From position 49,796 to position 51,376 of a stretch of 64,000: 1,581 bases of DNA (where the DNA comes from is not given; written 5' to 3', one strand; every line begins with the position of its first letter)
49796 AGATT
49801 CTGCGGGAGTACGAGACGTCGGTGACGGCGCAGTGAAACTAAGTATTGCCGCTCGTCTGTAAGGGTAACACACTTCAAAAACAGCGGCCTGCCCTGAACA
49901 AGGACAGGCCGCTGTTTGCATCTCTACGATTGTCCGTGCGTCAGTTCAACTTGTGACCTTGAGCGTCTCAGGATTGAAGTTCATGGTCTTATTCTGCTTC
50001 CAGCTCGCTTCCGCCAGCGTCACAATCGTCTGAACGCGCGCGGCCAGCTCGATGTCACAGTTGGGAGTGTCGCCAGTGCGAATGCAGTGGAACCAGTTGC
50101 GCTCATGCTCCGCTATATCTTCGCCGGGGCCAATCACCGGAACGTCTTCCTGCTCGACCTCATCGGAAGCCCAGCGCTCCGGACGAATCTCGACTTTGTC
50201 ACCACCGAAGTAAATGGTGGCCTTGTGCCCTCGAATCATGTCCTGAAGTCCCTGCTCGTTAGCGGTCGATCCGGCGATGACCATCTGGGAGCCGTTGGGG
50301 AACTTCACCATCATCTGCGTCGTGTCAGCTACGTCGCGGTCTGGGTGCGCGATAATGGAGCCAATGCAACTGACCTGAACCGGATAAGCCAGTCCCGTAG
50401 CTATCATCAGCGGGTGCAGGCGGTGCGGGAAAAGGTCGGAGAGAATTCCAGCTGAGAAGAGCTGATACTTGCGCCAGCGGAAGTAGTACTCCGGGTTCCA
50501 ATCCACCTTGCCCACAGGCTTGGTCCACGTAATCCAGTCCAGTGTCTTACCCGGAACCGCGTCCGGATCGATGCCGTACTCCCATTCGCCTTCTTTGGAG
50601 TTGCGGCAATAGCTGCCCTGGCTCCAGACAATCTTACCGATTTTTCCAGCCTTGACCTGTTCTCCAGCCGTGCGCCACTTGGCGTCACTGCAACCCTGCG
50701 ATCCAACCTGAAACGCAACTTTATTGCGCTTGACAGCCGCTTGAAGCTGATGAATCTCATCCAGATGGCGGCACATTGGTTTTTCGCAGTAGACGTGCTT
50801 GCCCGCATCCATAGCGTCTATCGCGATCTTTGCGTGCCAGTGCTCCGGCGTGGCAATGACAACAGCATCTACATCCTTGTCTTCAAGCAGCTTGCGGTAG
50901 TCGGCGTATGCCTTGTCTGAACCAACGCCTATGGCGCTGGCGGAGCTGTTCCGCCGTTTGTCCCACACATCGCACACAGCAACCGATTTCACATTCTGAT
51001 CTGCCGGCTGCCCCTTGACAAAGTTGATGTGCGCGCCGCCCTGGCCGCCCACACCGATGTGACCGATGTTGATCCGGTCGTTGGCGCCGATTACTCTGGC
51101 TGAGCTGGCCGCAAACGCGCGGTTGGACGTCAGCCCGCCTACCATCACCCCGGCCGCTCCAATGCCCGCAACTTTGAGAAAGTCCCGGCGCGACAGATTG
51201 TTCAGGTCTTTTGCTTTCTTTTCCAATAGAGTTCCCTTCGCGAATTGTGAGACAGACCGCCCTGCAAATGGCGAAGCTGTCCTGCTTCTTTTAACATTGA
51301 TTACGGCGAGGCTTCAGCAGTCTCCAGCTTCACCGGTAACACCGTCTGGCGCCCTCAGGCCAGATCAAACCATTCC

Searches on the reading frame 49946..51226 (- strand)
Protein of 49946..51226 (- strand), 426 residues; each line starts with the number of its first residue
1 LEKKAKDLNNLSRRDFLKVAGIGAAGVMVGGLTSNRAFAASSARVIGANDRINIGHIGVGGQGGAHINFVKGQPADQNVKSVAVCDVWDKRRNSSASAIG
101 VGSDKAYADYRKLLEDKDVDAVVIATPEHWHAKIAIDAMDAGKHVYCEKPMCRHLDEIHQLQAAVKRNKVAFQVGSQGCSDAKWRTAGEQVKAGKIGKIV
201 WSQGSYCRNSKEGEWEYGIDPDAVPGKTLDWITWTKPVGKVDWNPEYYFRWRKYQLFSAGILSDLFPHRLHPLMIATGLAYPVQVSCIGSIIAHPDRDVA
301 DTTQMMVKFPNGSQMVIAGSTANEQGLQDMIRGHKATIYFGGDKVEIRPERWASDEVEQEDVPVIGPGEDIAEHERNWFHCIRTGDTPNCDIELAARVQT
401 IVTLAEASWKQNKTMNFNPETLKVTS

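Call 57: search_protein_families(library=pfam, proteins=[window:49946-51226:-], max_evalue=0.0001)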
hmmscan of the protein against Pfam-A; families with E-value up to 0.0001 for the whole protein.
window:49946-51226:- (426 aa): 5 families
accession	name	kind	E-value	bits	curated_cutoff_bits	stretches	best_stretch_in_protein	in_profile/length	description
PF01408.29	GFO_IDH_MocA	-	1.9e-23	83.9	24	1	52-175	1-119/120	Oxidoreductase family, NAD-binding Rossmann fold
PF22725.1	GFO_IDH_MocA_C3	-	1.2e-10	41.9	27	1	243-338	27-123/124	GFO/IDH/MocA C-terminal domain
PF02894.22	GFO_IDH_MocA_C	-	1.4e-06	28.7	22.9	1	243-416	23-217/218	Oxidoreductase family, C-terminal alpha/beta domain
PF19051.5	GFO_IDH_MocA_C2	-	2.2e-05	24.5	23.3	1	219-424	43-234/254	Oxidoreductase family, C-terminal alpha/beta domain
PF03447.22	NAD_binding_3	-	3.1e-05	25.1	24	1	58-165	1-106/116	Homoserine dehydrogenase, NAD binding domain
